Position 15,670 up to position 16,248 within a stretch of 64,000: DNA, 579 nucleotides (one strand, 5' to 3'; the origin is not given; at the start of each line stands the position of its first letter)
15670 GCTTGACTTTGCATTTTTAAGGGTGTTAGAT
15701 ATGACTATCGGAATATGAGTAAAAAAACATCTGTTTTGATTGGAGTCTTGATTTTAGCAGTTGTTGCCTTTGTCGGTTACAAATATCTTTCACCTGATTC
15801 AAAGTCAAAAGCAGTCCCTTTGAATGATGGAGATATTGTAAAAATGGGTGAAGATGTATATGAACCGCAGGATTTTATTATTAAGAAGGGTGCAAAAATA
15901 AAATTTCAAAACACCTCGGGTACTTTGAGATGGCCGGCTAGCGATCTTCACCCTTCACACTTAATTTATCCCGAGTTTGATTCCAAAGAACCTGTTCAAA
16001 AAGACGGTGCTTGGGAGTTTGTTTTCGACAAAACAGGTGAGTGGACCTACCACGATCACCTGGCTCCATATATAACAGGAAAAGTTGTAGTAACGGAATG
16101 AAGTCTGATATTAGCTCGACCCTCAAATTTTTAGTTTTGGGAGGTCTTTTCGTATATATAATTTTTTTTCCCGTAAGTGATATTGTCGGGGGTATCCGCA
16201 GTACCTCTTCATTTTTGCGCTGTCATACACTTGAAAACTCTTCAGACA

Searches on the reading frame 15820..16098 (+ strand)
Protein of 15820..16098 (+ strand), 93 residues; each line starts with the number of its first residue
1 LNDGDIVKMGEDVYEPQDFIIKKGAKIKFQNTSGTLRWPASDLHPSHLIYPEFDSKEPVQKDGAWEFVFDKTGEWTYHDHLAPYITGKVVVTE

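Call 12: search_solved_structures(query=A3, max_evalue=10, show_alignments=4)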
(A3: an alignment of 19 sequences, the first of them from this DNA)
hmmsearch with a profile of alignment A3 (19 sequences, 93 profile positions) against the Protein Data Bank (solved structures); distinct sequences matched with E-value up to 10: 118 (the best 60 are shown).
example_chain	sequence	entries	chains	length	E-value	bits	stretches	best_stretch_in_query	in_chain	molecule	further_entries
9cck_A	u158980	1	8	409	7.1e-10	42.2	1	12-91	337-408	Copper-containing nitrite reductase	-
1sfd_A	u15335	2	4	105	3.7e-09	39.9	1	3-91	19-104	Amicyanin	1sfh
1sf3_A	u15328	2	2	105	1e-08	38.5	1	3-91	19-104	Amicyanin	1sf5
2qdv_A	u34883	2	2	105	2.1e-08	37.5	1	3-91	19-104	Amicyanin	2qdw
1mda_A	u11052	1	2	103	2.4e-08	37.3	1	3-91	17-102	AMICYANIN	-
1aac_A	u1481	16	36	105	2.6e-08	37.2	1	3-91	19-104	AMICYANIN | PROTEIN (AMICYANIN)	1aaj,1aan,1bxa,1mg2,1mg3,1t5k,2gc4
2gb2_A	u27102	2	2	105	2.7e-08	37.1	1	3-91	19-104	Amicyanin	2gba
3ie9_A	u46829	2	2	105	3.1e-08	36.9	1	3-91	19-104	Amicyanin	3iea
4p5r_A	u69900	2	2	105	5e-08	36.3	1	3-91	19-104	Amicyanin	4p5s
2idq_A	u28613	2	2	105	5.7e-08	36.1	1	3-91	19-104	Amicyanin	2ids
2idt_A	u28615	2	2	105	8.2e-08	35.6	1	3-91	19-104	Amicyanin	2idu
6hbe_A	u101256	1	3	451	8.6e-08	35.5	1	5-93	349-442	Copper-containing nitrite reductase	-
3rym_A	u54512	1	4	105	1e-07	35.3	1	3-91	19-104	Amicyanin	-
3ply_A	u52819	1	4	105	3.4e-07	33.6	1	3-91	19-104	Amicyanin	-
5fc9_A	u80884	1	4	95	3.2e-06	30.5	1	13-91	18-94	Blue (Type 1) copper domain protein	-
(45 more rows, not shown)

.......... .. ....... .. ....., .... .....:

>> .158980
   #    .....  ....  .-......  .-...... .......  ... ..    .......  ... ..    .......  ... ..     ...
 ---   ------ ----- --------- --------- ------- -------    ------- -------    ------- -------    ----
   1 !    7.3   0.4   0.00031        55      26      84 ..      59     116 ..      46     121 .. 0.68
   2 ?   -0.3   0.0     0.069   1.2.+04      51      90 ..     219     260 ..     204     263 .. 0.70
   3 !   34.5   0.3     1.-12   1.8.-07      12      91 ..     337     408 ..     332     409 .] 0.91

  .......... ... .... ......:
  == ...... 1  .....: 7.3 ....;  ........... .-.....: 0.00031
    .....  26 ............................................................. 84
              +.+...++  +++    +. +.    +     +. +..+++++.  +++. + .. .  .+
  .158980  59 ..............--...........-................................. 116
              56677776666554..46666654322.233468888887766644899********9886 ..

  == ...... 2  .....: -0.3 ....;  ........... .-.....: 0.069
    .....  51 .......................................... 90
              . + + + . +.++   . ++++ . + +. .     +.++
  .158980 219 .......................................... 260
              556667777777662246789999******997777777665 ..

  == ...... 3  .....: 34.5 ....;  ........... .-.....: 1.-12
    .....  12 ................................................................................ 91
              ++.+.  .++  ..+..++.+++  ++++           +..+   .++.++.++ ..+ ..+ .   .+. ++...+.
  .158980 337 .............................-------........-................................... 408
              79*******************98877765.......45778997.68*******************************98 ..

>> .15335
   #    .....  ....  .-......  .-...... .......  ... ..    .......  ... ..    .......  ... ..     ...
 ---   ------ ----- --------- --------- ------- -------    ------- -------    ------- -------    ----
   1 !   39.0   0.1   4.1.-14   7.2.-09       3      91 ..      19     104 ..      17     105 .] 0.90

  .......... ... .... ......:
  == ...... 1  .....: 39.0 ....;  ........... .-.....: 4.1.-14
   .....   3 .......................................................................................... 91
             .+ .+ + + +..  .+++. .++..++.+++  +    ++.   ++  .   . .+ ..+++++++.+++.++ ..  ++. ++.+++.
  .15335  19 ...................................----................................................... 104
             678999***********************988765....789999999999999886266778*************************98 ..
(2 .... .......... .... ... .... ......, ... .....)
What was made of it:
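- The family profile hits amicyanin at E=3.7e-9, the 9cck C-terminal cupredoxin at 7.1e-10 and plastocyanin at 2e-5 (call 12). MCO similarity is statistically insignificant (E 0.01-0.5; call 12). The H-D-H and D-x-H motifs map onto HCH and HxH of an MCO-type domain (call 12, weak).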

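Call 19: search_protein_representatives(alignment_id=A3)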
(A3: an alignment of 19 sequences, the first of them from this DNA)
Query: 19 sequences, 93 profile positions. Proteins with E-value up to 0.001 (for the whole library): 16023; up to 1e-10: 5053; up to 1e-30: 169. The best 150 are listed.
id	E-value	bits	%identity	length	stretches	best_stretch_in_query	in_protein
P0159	1.5e-67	239.9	-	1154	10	7-92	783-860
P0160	4.4e-64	228.8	-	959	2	6-91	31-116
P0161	6.5e-62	221.8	-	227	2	5-92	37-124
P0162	6.3e-59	212.3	-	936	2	3-92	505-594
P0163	2.9e-50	184.5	-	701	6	4-91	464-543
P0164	5.0e-50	183.8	-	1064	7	4-92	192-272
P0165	7.1e-50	183.3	-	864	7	7-92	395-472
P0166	9.7e-50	182.8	-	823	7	4-92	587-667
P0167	9.8e-49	179.6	-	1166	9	3-91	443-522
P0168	1.2e-48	179.3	-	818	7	5-92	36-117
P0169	3.7e-48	177.7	-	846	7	5-92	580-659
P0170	1.5e-46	172.6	-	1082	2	2-91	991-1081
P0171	2.3e-46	172.0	-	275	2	5-91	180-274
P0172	1.0e-45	170.0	-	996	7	4-93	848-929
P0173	1.7e-45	169.3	-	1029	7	7-93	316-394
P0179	2.6e-41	155.8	-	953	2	5-91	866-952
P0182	5.8e-40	151.5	-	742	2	4-82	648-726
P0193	2.0e-36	140.1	-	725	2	6-83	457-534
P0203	1.1e-34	134.5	-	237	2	3-93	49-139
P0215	6.5e-34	132.1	-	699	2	5-82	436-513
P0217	9.9e-34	131.5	-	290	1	4-93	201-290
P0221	1.4e-33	131.1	-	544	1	2-93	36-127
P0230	2.1e-33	130.5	-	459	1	4-93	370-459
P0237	6.9e-33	128.8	-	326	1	4-93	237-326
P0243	8.1e-33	128.6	-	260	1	5-92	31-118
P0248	1.2e-32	128.0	-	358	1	3-93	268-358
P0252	1.7e-32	127.6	-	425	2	4-82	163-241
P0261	3.4e-32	126.6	-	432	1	3-93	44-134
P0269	6.3e-32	125.7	-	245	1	4-91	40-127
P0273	9.8e-32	125.1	-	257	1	3-93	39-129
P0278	1.1e-31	124.9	-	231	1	3-91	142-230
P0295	3.5e-31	123.4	-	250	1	2-93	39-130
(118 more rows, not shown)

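Call 21: search_protein_families(library=pfam, proteins=[P0160, P0162, P0170, P0179, P0182, P0193, P0215, P0221, P0230, P0252], max_evalue=0.01)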
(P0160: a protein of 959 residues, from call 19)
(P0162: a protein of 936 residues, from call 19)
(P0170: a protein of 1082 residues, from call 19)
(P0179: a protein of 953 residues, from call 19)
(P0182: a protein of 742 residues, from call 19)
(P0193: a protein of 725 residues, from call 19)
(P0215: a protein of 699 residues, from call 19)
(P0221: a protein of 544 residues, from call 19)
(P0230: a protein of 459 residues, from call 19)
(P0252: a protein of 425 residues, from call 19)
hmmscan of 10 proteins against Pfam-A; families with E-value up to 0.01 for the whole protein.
P0160 (959 aa): 3 families
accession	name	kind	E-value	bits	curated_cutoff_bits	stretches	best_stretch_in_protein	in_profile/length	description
PF13473.12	Cupredoxin_1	-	1.1e-18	67.5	27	2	9-116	2-104/104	Cupredoxin-like domain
PF00127.26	Copper-bind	-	0.00033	21.4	21.2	0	539-611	14-89/99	Copper binding proteins, plastocyanin/azurin family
PF07732.21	Cu-oxidase_3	-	0.0092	16.5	21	0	30-117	15-115/119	Multicopper oxidase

P0162 (936 aa): 1 family
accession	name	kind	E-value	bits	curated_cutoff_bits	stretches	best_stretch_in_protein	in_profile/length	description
PF13473.12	Cupredoxin_1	-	4.4e-12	46.4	27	2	503-593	19-104/104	Cupredoxin-like domain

P0170 (1082 aa): 2 families
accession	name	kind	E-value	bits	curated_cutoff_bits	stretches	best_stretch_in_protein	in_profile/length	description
PF13473.12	Cupredoxin_1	-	6.2e-12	45.9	27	2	991-1081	20-104/104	Cupredoxin-like domain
PF00127.26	Copper-bind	-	2e-08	35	21.2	1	871-949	13-83/99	Copper binding proteins, plastocyanin/azurin family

P0179 (953 aa): 8 families
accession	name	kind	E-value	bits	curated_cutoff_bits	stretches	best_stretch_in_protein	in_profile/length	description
PF00041.27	fn3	-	1.1e-27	96.5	25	4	133-220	4-68/84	Fibronectin type III domain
PF16656.11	Pur_ac_phosph_N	-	7e-15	55.8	30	2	139-229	10-84/93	Purple acid Phosphatase, N-terminal domain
PF10179.15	NDNF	-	8.6e-08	32.7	27.3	0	198-229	86-117/127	Neuron-derived neurotrophic factor, first Fn(III) domain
PF25788.1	Ig_Rha78A_N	-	1.1e-07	32.5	27.4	0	610-706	13-101/105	Rha78A-like, N-terminal immunoglobulin domain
PF00127.26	Copper-bind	-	4e-07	30.8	21.2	0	874-938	13-82/99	Copper binding proteins, plastocyanin/azurin family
PF01471.23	PG_binding_1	-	2.1e-05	25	23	1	736-781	4-43/57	Putative peptidoglycan binding domain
PF13473.12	Cupredoxin_1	-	0.00011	22.6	27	0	8-60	3-56/104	Cupredoxin-like domain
PF16655.11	PhoD_N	-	0.0042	18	30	0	637-691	27-81/90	PhoD-like phosphatase, N-terminal domain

P0182 (742 aa): 3 families
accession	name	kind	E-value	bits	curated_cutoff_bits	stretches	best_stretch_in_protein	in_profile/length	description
PF00041.27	fn3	-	2.5e-05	24.8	25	1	258-341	3-83/84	Fibronectin type III domain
PF13473.12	Cupredoxin_1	-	0.00057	20.3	27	0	469-554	21-100/104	Cupredoxin-like domain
PF00127.26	Copper-bind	-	0.00084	20.2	21.2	0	658-680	14-36/99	Copper binding proteins, plastocyanin/azurin family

P0193 (725 aa): 2 families
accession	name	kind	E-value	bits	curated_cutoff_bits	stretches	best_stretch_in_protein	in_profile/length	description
PF00041.27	fn3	-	0.0019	18.8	25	0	316-343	48-75/84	Fibronectin type III domain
PF13473.12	Cupredoxin_1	-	0.0045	17.4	27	0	454-484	21-53/104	Cupredoxin-like domain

P0215 (699 aa): 2 families
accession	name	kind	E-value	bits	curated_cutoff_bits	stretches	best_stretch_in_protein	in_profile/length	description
PF13473.12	Cupredoxin_1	-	0.0027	18.1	27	0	605-633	22-52/104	Cupredoxin-like domain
PF00041.27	fn3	-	0.0053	17.4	25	0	262-339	3-77/84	Fibronectin type III domain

P0221 (544 aa): 1 family
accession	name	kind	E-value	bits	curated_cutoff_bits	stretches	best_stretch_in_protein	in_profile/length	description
PF13473.12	Cupredoxin_1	-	0.00019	21.8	27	1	15-125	4-104/104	Cupredoxin-like domain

P0230 (459 aa): 3 families
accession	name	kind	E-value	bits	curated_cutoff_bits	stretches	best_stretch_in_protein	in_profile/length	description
PF13473.12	Cupredoxin_1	-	1.4e-09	38.4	27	1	363-457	15-104/104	Cupredoxin-like domain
PF09492.16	Pec_lyase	-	0.0018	18.1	22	0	283-313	123-153/292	Pectic acid lyase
PF07470.19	Glyco_hydro_88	-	0.0093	15.4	26.6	1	234-321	38-125/352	Glycosyl Hydrolase Family 88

P0252 (425 aa): 0 families

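Call 22: search_protein_families(library=pfam, proteins=[P0237, P0248, P0217, P0243, P0273, P0295, P0269, P0278, P0261, P0203], max_evalue=0.01)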
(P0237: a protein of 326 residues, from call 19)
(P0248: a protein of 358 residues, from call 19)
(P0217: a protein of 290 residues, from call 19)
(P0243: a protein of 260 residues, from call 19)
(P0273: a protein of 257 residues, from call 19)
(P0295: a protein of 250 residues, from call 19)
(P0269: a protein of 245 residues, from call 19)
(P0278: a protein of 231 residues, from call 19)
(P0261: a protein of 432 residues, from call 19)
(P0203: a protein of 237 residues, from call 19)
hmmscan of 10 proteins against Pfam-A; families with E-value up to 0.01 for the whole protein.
P0237 (326 aa): 2 families
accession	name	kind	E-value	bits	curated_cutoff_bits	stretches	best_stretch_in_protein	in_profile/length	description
PF18915.5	DUF5667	-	1.9e-12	47.9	27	1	36-132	1-98/99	Domain of unknown function (DUF5667)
PF13473.12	Cupredoxin_1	-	0.0019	18.6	27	1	236-322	21-102/104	Cupredoxin-like domain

P0248 (358 aa): 1 family
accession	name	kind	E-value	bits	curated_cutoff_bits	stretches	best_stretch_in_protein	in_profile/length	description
PF13473.12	Cupredoxin_1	-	2.7e-05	24.6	27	1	267-354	20-102/104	Cupredoxin-like domain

P0217 (290 aa): 1 family
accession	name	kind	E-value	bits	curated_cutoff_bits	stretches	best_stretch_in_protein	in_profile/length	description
PF13473.12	Cupredoxin_1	-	1.5e-08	35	27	1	196-288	17-104/104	Cupredoxin-like domain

P0243 (260 aa): 1 family
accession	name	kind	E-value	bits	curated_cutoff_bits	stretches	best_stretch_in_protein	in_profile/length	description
PF13473.12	Cupredoxin_1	-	2e-05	25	27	1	9-117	7-104/104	Cupredoxin-like domain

P0273 (257 aa): 1 family
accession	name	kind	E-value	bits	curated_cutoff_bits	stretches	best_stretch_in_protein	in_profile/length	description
PF13473.12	Cupredoxin_1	-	2.6e-05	24.6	27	1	21-127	3-104/104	Cupredoxin-like domain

P0295 (250 aa): 1 family
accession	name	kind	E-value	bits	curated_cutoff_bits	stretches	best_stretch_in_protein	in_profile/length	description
PF13473.12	Cupredoxin_1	-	3.9e-05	24.1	27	1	43-128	24-104/104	Cupredoxin-like domain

P0269 (245 aa): 1 family
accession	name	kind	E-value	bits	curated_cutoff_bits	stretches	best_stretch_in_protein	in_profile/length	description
PF13473.12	Cupredoxin_1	-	5.8e-07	29.9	27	1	23-127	6-104/104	Cupredoxin-like domain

P0278 (231 aa): 4 families
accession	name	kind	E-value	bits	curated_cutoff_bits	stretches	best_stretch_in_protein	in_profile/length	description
PF00041.27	fn3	-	8e-08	32.8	25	1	46-122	1-72/84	Fibronectin type III domain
PF13473.12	Cupredoxin_1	-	6.9e-06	26.5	27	1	131-230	10-104/104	Cupredoxin-like domain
PF19077.6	Big_13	-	0.0009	20.1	27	1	5-35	70-100/102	Bacterial Ig-like domain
PF14292.12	SusE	-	0.0064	17.1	25.2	0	39-169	13-104/106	SusE outer membrane protein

P0261 (432 aa): 1 family
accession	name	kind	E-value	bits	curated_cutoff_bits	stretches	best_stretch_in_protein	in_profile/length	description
PF13473.12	Cupredoxin_1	-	0.00092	19.6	27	1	46-130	23-102/104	Cupredoxin-like domain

P0203 (237 aa): 2 families
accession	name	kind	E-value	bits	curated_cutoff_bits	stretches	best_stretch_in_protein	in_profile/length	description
PF13473.12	Cupredoxin_1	-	2.2e-19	69.8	27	2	42-137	12-104/104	Cupredoxin-like domain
PF07731.20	Cu-oxidase_2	-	0.0024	18.1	20.4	0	158-195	24-63/137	Multicopper oxidase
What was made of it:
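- On Pfam Cupredoxin_1 (PF13473): Relatives score 29.9-69.8 bits, above it (calls 21, 22).
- Closest known: Pfam Cupredoxin_1. Same: Several relatives exceed the gathering threshold (calls 21, 22).
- The domain also occurs fused to fn3, Ig-like, PG_binding_1 and DUF5667 modules typical of surface proteins (calls 21, 22).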

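Call 31: find_related_loci(query=A3, collection=genome_contigs, flank=6000)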
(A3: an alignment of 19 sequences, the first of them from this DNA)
Query A3 (93 aa) in genome_contigs; peptide patterns used: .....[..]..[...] (x = any residue, [..] = any of these).
90 stretches matched a pattern; 79 encode a relative of the query (tblastn E <= 1e-3); 77 distinct loci.
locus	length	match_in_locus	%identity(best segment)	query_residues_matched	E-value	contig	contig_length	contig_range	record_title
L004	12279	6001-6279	71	1-93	7e-44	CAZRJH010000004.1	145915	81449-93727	MAG TPA_asm: uncultured Gammaproteobacteria bacterium isolate SRP342105_co1_321 genome assembly, contig: NODE_122_length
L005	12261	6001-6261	61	7-93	7e-36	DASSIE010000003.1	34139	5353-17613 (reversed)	MAG TPA_asm: Patescibacteria group bacterium isolate SMAG_U1079 k141_101495, whole genome shotgun sequence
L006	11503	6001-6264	55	6-93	5e-32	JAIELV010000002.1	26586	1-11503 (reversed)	MAG: Patescibacteria group bacterium isolate co.spades.CONCOCT.1kb_121 c_000000000130, whole genome shotgun sequence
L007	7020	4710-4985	52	2-93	6e-32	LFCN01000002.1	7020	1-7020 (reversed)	MAG: Parcubacteria bacterium C7867-004 C7867_01468, whole genome shotgun sequence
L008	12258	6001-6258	57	6-91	7e-32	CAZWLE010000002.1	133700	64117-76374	MAG TPA_asm: uncultured Candidatus Saccharibacteria bacterium isolate SRP292972_co3_120 genome assembly, contig: NODE_16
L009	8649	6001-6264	52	6-93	1e-31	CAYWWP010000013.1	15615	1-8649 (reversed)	MAG TPA_asm: uncultured Candidatus Saccharibacteria bacterium isolate SRP135725_co1_119 genome assembly, contig: NODE_49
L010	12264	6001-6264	56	6-93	3e-31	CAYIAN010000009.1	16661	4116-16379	MAG TPA_asm: uncultured Candidatus Saccharibacteria bacterium isolate ERP119705_co1_745 genome assembly, contig: NODE_40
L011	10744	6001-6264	50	6-93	7e-31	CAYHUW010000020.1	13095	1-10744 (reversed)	MAG TPA_asm: uncultured Candidatus Saccharibacteria bacterium isolate ERP119705_co17_1001 genome assembly, contig: NODE_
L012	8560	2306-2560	52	7-91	2e-30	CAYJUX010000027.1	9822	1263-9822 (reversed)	MAG TPA_asm: uncultured Candidatus Saccharibacteria bacterium isolate ERP125453_co1_304 genome assembly, contig: NODE_81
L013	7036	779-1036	57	6-91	2e-30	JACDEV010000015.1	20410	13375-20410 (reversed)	MAG: Patescibacteria group bacterium isolate MGR_bin369 SD2903_NODE_323_length_20410_cov_1.501208, whole genome shotgun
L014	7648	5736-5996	53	7-93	5e-30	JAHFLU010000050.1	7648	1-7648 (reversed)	MAG: bacterium isolate nzgw440 NODE_7741_length_7649_cov_4.978879, whole genome shotgun sequence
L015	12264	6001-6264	51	6-93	2e-29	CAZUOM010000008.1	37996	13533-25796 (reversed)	MAG TPA_asm: uncultured Gammaproteobacteria bacterium isolate binchicken_co341_72 genome assembly, contig: NODE_191_leng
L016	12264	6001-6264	51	6-93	3e-29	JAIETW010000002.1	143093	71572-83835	MAG: Patescibacteria group bacterium isolate time.spades.CONCOCT.2.5kb_081 c_000000000002, whole genome shotgun sequence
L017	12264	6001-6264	51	6-93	4e-29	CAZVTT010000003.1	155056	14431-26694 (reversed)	MAG TPA_asm: uncultured Gammaproteobacteria bacterium isolate SRP292972_co1_32 genome assembly, contig: NODE_127_length_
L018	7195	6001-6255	53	7-91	5e-29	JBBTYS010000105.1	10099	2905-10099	MAG: Patescibacteria group bacterium isolate H41-bin028_1 H41_bin028_1_000000000105, whole genome shotgun sequence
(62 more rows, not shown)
